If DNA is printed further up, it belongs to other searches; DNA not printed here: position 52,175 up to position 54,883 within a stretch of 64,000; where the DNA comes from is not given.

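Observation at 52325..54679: Exported D-Ala-D-Ala carboxypeptidase and cytoplasmic GcvT encoded as one uninterrupted ORF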

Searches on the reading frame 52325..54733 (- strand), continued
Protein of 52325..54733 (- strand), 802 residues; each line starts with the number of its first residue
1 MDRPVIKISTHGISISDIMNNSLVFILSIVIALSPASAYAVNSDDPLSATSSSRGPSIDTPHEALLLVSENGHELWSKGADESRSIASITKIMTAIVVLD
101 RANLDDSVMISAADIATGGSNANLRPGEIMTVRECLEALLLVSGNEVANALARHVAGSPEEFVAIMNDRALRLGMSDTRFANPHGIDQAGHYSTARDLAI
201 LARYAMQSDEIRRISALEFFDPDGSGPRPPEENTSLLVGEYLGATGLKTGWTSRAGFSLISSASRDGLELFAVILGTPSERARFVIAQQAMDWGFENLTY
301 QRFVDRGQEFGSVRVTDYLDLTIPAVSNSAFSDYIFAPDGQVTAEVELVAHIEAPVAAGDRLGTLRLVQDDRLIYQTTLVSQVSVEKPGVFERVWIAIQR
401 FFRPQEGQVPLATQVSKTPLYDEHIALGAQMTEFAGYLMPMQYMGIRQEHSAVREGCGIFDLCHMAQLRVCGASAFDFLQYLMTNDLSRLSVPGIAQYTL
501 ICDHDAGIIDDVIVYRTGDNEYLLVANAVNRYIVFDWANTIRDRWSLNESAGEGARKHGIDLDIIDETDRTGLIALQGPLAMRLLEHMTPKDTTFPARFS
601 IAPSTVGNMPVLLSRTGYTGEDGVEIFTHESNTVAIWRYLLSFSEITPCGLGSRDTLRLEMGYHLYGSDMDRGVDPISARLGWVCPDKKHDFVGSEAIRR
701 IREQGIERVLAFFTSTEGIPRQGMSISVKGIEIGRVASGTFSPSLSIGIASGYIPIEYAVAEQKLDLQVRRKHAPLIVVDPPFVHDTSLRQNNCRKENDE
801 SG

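Call 18: find_related_loci(query=window:52325-54679:-, collection=genome_contigs, flank=4000)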
Query window:52325-54679:- (784 aa) in genome_contigs; peptide patterns used: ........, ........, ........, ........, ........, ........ (x = any residue, [..] = any of these).
57 stretches matched a pattern; 5 encode a relative of the query (tblastn E <= 1e-3); 5 distinct loci.
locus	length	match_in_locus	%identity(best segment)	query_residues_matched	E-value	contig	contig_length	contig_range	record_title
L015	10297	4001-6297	75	19-784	0e+0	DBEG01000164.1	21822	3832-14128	MAG TPA_asm: Actinobacteria bacterium UBA912 UBA912_contig_2049, whole genome shotgun sequence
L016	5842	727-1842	31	1-377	2e-51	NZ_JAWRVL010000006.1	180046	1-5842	Halalkalibacter lacteus strain J-A-003 NODE_6_length_180046_cov_109.263001, whole genome shotgun sequence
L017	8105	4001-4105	51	262-295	2e-5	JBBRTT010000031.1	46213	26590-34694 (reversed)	MAG: Lysobacterales bacterium isolate La2_metabat2.271 La2_metabat2.271_K_3392029L46213_cov_54.1539, whole genome shotgu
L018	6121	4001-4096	53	262-292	7e-5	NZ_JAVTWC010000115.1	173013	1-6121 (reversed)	MAG: Tahibacter sp. isolate labscale reactor_MAG4 NODE_58_length_173013_cov_9.448409, whole genome shotgun sequence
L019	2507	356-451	50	262-292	1e-4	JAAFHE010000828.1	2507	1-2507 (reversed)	MAG: Lysobacterales bacterium isolate bin79.metabat.ball.212 WN_Xanthomonadales_scaffold_829, whole genome shotgun seque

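Call 21: find_encoding_contigs(protein=P0002, flank=5000, max_places=2)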
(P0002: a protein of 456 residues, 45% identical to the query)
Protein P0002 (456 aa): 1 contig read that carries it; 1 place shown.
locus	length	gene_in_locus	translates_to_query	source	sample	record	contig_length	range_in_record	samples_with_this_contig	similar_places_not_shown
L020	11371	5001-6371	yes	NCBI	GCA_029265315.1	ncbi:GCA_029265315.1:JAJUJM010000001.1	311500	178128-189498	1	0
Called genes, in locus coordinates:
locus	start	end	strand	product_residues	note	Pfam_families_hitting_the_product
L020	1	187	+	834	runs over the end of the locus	PF00483:NTP_transferase, PF12804:NTP_transf_3 (weak), PF25084:LbH_EIF2B, PF00132:Hexapep (weak), PF24894:Hexapep_GlmU (weak), PF25087:GMPPB_C, PF02878:PGM_PMM_I, PF02880:PGM_PMM_III (weak), +1 more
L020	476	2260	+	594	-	PF12229:PG_binding_4, PF04294:VanW, PF07501:G5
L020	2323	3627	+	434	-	PF00501:AMP-binding, PF14535:AMP-binding_C_2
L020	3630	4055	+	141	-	PF01842:ACT (weak), PF13291:ACT_4 (faint), PF19571:ACT_8, PF22629:ACT_AHAS_ss (faint), PF01842:ACT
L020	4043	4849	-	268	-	PF00990:GGDEF (weak)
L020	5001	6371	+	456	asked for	PF00768:Peptidase_S11, PF13354:Beta-lactamase2 (weak), PF07943:PBP5_C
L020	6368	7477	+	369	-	PF01571:GCV_T, PF08669:GCV_T_C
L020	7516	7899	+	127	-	PF01597:GCV_H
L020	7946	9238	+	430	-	PF01053:Cys_Met_Meta_PP (faint), PF02347:GDC-P, PF00266:Aminotran_5 (weak)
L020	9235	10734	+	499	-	PF02347:GDC-P, PF00266:Aminotran_5 (weak), PF21478:GcvP2_C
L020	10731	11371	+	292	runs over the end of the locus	PF21948:LplA-B_cat, PF03099:BPL_LplA_LipB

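Call 22: find_encoding_contigs(protein=P0006, flank=5000, max_places=2)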
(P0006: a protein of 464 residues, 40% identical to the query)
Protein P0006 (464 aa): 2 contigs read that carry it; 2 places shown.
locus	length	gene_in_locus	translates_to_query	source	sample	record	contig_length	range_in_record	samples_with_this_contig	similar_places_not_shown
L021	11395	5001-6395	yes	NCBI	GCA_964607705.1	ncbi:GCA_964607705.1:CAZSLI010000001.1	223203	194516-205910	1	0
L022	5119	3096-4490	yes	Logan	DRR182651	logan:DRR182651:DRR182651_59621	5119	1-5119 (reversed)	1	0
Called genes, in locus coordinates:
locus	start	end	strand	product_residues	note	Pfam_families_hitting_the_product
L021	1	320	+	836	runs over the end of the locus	PF00483:NTP_transferase, PF12804:NTP_transf_3 (weak), PF02879:PGM_PMM_II (faint), PF00132:Hexapep (weak), PF25084:LbH_EIF2B, PF25087:GMPPB_C, PF02878:PGM_PMM_I, PF02880:PGM_PMM_III, +2 more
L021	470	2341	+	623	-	PF12229:PG_binding_4, PF04294:VanW, PF07501:G5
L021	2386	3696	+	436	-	PF00501:AMP-binding, PF04443:LuxE (faint), PF14535:AMP-binding_C_2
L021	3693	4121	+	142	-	PF01842:ACT (weak), PF13291:ACT_4 (faint), PF19571:ACT_8, PF22629:ACT_AHAS_ss (faint), PF01842:ACT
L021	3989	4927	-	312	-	PF00990:GGDEF (faint)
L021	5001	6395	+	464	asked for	PF00768:Peptidase_S11, PF07943:PBP5_C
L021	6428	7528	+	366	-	PF01571:GCV_T, PF08669:GCV_T_C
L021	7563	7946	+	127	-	PF01597:GCV_H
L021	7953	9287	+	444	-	PF02347:GDC-P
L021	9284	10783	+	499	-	PF02347:GDC-P, PF00266:Aminotran_5 (weak), PF21478:GcvP2_C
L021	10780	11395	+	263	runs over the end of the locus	PF21948:LplA-B_cat, PF03099:BPL_LplA_LipB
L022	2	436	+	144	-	?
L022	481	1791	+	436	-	PF00501:AMP-binding, PF04443:LuxE (faint), PF14535:AMP-binding_C_2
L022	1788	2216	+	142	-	PF01842:ACT (weak), PF13291:ACT_4 (faint), PF19571:ACT_8, PF22629:ACT_AHAS_ss (faint), PF01842:ACT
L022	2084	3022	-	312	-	PF00990:GGDEF (faint)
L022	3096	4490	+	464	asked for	PF00768:Peptidase_S11, PF07943:PBP5_C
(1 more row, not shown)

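Call 23: find_encoding_contigs(protein=P0027, flank=5000, max_places=2)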
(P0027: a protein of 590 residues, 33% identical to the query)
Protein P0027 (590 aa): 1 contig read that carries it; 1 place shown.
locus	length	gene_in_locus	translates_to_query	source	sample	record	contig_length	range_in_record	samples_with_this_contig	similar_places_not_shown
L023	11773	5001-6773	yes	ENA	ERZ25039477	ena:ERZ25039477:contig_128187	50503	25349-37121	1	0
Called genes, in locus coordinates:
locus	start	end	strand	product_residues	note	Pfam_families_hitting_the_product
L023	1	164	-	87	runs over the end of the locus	-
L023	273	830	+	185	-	PF12229:PG_binding_4 (weak)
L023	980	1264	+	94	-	-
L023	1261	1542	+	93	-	-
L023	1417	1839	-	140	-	-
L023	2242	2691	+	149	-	-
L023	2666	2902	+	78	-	PF14535:AMP-binding_C_2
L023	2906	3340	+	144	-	PF01842:ACT (weak), PF13291:ACT_4 (faint), PF19571:ACT_8, PF01842:ACT (weak)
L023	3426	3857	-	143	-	-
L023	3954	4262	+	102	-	-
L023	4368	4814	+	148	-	PF00768:Peptidase_S11 (weak)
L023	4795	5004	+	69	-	-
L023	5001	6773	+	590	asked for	PF00768:Peptidase_S11 (weak), PF01571:GCV_T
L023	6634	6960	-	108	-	-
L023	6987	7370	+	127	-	PF01597:GCV_H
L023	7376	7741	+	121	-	PF02347:GDC-P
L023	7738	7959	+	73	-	PF02347:GDC-P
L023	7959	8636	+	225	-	-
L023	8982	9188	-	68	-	-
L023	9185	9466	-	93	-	-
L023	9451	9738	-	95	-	-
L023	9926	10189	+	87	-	PF21478:GcvP2_C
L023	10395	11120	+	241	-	PF21948:LplA-B_cat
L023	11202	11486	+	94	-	PF22802:RsiG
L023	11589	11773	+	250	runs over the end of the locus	-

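Call 36: find_encoding_contigs(protein=P0126, flank=4000, max_places=10)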
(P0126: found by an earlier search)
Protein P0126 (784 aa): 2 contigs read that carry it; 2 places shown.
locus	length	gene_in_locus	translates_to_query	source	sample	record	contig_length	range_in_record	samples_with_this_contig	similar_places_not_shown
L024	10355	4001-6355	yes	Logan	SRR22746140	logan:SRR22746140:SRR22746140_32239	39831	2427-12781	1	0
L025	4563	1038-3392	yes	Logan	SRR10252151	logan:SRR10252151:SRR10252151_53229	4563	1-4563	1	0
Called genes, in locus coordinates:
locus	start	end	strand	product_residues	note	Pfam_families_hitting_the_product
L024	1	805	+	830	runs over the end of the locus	PF00483:NTP_transferase, PF00132:Hexapep, PF24894:Hexapep_GlmU (faint), PF25084:LbH_EIF2B, PF25087:GMPPB_C, PF02878:PGM_PMM_I, PF02879:PGM_PMM_II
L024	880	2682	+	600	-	PF12229:PG_binding_4, PF04294:VanW, PF07501:G5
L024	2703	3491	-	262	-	-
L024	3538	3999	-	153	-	PF07963:N_methyl (weak)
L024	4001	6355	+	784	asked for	PF00768:Peptidase_S11, PF13354:Beta-lactamase2, PF07943:PBP5_C (weak), PF01571:GCV_T, PF08669:GCV_T_C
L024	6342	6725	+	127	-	PF01597:GCV_H, PF00364:Biotin_lipoyl (weak)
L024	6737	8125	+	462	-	PF02347:GDC-P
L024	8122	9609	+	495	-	PF02347:GDC-P, PF21478:GcvP2_C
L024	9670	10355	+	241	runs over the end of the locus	PF21948:LplA-B_cat, PF03099:BPL_LplA_LipB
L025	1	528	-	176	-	?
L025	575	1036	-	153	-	PF07963:N_methyl (weak)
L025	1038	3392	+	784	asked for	PF00768:Peptidase_S11, PF13354:Beta-lactamase2, PF07943:PBP5_C (weak), PF01571:GCV_T, PF08669:GCV_T_C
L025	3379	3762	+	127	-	PF01597:GCV_H, PF00364:Biotin_lipoyl (weak)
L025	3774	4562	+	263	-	?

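Call 37: search_protein_representatives(protein=window:52325-54679:-)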
Query: 784 residues. Proteins with E-value up to 0.001 (for the whole library): 54387; up to 1e-10: 34338; up to 1e-30: 6267. The best 150 are listed.
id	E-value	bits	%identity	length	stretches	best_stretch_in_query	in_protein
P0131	7.8e-194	662.3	78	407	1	6-389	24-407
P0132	9.1e-115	400.9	51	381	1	395-771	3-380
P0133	2.1e-83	297.2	43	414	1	12-391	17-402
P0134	5.3e-82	292.6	45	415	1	11-385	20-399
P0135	1.9e-80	287.4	45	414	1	36-385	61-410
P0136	3.0e-79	283.5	41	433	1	6-385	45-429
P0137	1.0e-78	281.7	43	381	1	395-767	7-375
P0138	2.0e-78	280.8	41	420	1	4-389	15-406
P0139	1.7e-76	274.4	43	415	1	43-389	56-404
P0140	1.8e-76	274.3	44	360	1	398-769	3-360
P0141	2.2e-76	274.0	45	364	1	398-757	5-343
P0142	6.3e-76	272.5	43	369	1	395-769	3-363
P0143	7.0e-76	272.3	43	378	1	399-771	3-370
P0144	3.6e-75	270.0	42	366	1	399-772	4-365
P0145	4.8e-75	269.6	43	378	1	393-767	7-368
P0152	2.0e-73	264.2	41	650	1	390-766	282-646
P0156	6.8e-73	262.5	40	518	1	390-761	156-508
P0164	5.1e-72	259.6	38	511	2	8-363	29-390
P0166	5.7e-72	259.4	41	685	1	396-766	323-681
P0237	1.2e-66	241.9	35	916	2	36-298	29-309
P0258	1.6e-65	238.1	37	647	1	380-766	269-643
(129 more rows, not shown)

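Call 38: search_protein_families(library=pfam, proteins=[P0152, P0166, P0258, P0156, P0237, P0164], max_evalue=0.001)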
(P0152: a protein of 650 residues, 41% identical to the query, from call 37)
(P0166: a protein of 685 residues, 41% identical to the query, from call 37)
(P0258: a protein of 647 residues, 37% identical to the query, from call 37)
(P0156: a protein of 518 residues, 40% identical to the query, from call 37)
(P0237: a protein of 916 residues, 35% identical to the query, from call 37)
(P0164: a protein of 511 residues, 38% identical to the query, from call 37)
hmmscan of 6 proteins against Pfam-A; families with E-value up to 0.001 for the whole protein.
P0152 (650 aa): 3 families
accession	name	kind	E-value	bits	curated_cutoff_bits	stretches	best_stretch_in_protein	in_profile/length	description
PF01571.26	GCV_T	-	2.3e-98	328.9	25.6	1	294-544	1-254/255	Aminomethyltransferase folate-binding domain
PF02602.20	HEM4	-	8.2e-48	163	27.5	1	26-247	3-229/231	Uroporphyrinogen-III synthase HemD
PF08669.17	GCV_T_C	-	8.4e-24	83.7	25.9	1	569-646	1-79/80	Glycine cleavage T-protein C-terminal barrel domain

P0166 (685 aa): 3 families
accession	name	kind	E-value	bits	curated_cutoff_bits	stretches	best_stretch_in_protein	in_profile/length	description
PF01571.26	GCV_T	-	2.7e-93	312.4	25.6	1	329-579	1-254/255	Aminomethyltransferase folate-binding domain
PF03706.18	LPG_synthase_TM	-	1.1e-29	104.3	33.4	1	7-307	2-298/302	Lysylphosphatidylglycerol synthase TM region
PF08669.17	GCV_T_C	-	3.3e-25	88.2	25.9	1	604-682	1-80/80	Glycine cleavage T-protein C-terminal barrel domain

P0258 (647 aa): 3 families
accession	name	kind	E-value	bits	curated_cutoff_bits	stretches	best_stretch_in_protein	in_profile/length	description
PF01571.26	GCV_T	-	8.8e-97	323.8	25.6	1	291-541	1-254/255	Aminomethyltransferase folate-binding domain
PF02602.20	HEM4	-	3.7e-44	151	27.5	1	25-255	2-231/231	Uroporphyrinogen-III synthase HemD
PF08669.17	GCV_T_C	-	2.8e-28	98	25.9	1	566-643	1-79/80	Glycine cleavage T-protein C-terminal barrel domain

P0156 (518 aa): 4 families
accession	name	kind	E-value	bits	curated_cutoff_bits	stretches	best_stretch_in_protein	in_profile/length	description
PF01571.26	GCV_T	-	9.8e-98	326.9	25.6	1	166-412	1-255/255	Aminomethyltransferase folate-binding domain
PF08669.17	GCV_T_C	-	9.7e-26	89.9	25.9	1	436-513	1-79/80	Glycine cleavage T-protein C-terminal barrel domain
PF11716.13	MDMPI_N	-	1.8e-09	38.8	24.2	1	10-143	1-136/140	Mycothiol maleylpyruvate isomerase N-terminal domain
PF12867.12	DinB_2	-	2.8e-07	31.5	24.8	1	10-144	2-122/128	DinB superfamily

P0237 (916 aa): 5 families
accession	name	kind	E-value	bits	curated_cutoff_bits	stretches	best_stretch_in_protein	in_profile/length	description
PF00768.25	Peptidase_S11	-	1.1e-96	323.4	27.6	2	27-271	4-238/239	D-alanyl-D-alanine carboxypeptidase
PF13354.11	Beta-lactamase2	-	8.4e-24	84.5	22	2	39-183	3-142/214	Beta-lactamase enzyme family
PF07943.18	PBP5_C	-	1.5e-13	51.2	21.2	1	643-739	1-90/91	Penicillin-binding protein 5, C-terminal domain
PF02113.21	Peptidase_S13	-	5e-05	22.7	22.8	1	31-75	12-58/444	D-Ala-D-Ala carboxypeptidase 3 (S13) family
PF00144.29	Beta-lactamase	-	0.00027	20.7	27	0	35-118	14-100/329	Beta-lactamase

P0164 (511 aa): 3 families
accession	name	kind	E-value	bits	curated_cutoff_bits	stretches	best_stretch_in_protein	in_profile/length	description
PF00768.25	Peptidase_S11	-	5.3e-55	186.9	27.6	1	63-285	5-236/239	D-alanyl-D-alanine carboxypeptidase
PF07943.18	PBP5_C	-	2.4e-10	40.9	21.2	1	424-478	35-90/91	Penicillin-binding protein 5, C-terminal domain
PF13354.11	Beta-lactamase2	-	2e-06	27.8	22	1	84-207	13-141/214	Beta-lactamase enzyme family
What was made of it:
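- Tried and rejected: They are HemD-GcvT, LPG_synthase_TM-GcvT and DinB/MDMPI_N-GcvT, not Dac (call 38).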
